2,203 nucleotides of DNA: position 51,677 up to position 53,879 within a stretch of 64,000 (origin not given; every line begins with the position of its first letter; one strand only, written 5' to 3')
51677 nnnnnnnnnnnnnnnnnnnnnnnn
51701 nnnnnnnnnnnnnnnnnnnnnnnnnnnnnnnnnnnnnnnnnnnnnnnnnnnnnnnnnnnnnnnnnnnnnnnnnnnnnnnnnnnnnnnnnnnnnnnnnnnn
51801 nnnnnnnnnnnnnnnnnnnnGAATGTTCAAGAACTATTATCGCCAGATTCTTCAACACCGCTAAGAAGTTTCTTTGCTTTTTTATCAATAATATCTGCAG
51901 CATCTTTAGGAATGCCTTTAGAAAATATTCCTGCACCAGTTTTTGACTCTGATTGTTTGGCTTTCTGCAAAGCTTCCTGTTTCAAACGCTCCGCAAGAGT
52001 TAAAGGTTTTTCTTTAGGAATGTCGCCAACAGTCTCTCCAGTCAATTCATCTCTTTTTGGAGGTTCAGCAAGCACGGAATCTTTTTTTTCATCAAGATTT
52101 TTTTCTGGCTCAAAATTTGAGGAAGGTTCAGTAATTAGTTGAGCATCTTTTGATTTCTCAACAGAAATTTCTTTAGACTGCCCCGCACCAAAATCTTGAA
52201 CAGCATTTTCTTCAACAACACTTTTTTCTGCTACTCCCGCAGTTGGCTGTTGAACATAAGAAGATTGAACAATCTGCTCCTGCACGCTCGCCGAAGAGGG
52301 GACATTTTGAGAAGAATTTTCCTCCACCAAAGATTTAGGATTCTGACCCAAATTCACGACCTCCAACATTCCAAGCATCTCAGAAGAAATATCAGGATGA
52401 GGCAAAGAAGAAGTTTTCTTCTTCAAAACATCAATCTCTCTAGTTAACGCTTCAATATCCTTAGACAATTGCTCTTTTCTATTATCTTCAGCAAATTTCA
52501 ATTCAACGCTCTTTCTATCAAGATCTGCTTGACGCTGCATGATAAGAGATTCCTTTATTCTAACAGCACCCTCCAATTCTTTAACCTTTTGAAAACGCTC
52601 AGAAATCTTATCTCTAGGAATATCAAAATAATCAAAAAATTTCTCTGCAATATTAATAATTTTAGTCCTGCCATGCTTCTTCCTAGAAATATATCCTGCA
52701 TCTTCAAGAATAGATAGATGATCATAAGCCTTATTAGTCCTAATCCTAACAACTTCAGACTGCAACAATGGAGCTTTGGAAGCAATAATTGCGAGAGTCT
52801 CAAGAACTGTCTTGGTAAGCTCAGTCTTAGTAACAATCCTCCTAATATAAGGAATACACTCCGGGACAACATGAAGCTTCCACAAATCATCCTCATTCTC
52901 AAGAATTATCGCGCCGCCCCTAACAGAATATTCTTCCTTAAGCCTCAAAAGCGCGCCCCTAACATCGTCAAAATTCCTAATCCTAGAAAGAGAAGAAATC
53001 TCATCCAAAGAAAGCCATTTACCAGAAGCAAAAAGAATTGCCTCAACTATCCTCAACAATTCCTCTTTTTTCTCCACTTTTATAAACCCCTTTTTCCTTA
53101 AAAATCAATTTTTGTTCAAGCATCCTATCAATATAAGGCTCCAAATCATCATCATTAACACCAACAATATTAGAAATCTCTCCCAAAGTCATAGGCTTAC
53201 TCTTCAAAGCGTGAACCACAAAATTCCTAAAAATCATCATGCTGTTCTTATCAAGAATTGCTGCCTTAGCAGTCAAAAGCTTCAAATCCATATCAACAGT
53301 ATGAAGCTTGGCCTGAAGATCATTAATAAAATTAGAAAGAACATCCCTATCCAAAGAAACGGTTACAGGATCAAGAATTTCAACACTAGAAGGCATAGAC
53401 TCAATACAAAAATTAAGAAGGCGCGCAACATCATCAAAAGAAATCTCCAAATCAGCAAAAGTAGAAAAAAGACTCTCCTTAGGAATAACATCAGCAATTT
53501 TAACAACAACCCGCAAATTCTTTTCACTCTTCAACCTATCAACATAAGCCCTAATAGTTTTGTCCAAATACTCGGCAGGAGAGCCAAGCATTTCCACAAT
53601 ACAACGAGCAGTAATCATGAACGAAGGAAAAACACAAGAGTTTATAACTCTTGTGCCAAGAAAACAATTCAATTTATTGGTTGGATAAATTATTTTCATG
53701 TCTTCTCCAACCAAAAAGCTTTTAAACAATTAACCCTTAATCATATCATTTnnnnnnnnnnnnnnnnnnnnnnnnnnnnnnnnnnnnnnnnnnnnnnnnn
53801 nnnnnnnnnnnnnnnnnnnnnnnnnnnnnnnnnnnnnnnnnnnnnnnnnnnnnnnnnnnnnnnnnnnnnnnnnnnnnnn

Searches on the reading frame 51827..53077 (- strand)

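Call 3: search_protein_families(library=pfam, proteins=[window:51827-53077:-], max_evalue=0.1)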
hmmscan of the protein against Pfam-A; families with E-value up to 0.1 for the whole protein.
window:51827-53077:- (416 aa): 4 families
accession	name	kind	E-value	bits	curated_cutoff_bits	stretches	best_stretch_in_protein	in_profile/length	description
PF04079.22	SMC_ScpB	-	2.1e-28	99.4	27.4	1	10-153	2-151/160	Segregation and condensation complex subunit ScpB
PF22665.2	DUF6293_C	-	0.005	17.7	27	1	119-145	66-92/101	DUF6293 C-terminal winged helix domain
PF03643.20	Vps26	-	0.054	12.9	27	1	183-253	12-83/275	Vacuolar protein sorting-associated protein 26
PF01978.25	TrmB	-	0.073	13.4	25.6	0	107-139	29-60/68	Sugar-specific transcriptional regulator TrmB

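Call 5: search_protein_families(library=ncbifam, proteins=[window:51827-53077:-], max_evalue=0.1)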
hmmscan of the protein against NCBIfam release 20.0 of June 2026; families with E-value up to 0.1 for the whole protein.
window:51827-53077:- (416 aa): 3 families
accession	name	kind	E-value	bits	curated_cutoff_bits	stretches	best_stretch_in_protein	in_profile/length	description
TIGR00281.1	TIGR00281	equivalog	6.5e-22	78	89.2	1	7-154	2-156/186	SMC-Scp complex subunit ScpB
NF001106.1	PRK00135.2-1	exception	6.2e-07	28.6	300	1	4-153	199-356/377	SMC-Scp complex subunit ScpB, long form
NF033788.1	HTH_metalloreg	subfamily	0.032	14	55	1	114-145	39-70/77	metalloregulator ArsR/SmtB family transcription factor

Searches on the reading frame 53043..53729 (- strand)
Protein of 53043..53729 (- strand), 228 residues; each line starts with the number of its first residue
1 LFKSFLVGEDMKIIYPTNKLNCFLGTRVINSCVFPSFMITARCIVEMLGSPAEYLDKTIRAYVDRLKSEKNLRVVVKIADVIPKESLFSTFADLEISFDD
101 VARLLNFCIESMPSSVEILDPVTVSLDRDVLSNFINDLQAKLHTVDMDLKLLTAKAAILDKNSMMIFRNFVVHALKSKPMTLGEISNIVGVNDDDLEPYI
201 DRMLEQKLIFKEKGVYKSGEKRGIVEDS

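Call 3: search_protein_families(library=pfam, proteins=[window:53043-53729:-], max_evalue=0.1)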
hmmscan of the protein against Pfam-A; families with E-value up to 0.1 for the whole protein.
window:53043-53729:- (228 aa): 1 family
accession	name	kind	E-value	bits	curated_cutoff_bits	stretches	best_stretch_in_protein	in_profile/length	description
PF07029.16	CryBP1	-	0.038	14.5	25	1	8-72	27-96/180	CryBP1 protein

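Call 5: search_protein_families(library=ncbifam, proteins=[window:53043-53729:-], max_evalue=0.1)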
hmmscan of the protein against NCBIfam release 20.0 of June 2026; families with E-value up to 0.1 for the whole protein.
window:53043-53729:- (228 aa): 0 families

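Call 17: find_related_loci(query=window:53043-53699:-, collection=genome_contigs, flank=10000)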
Query window:53043-53699:- (218 aa) in genome_contigs; peptide patterns used: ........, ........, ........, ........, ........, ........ (x = any residue, [..] = any of these).
103 stretches matched a pattern; 1 encode a relative of the query (tblastn E <= 1e-3); 1 distinct loci.
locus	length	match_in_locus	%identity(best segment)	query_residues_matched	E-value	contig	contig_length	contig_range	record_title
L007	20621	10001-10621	88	13-218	2e-120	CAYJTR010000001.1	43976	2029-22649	MAG TPA_asm: uncultured Methanosarcinales archaeon isolate ERP125453_co1_177 genome assembly, contig: NODE_628_length_43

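Call 74: search_solved_structures(query=window:53043-53618:-, max_evalue=10)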
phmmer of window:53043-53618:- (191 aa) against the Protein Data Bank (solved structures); distinct sequences matched with E-value up to 10: 3.
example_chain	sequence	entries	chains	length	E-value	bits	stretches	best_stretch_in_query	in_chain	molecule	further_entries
2rhf_A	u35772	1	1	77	0.097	15.8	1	125-168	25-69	DNA helicase RecQ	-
8vd6_A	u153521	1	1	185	1.3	12.1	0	135-185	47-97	CAP REPEAT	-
2q0o_A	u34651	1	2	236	1.6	11.8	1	105-166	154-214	Probable transcriptional activator protein traR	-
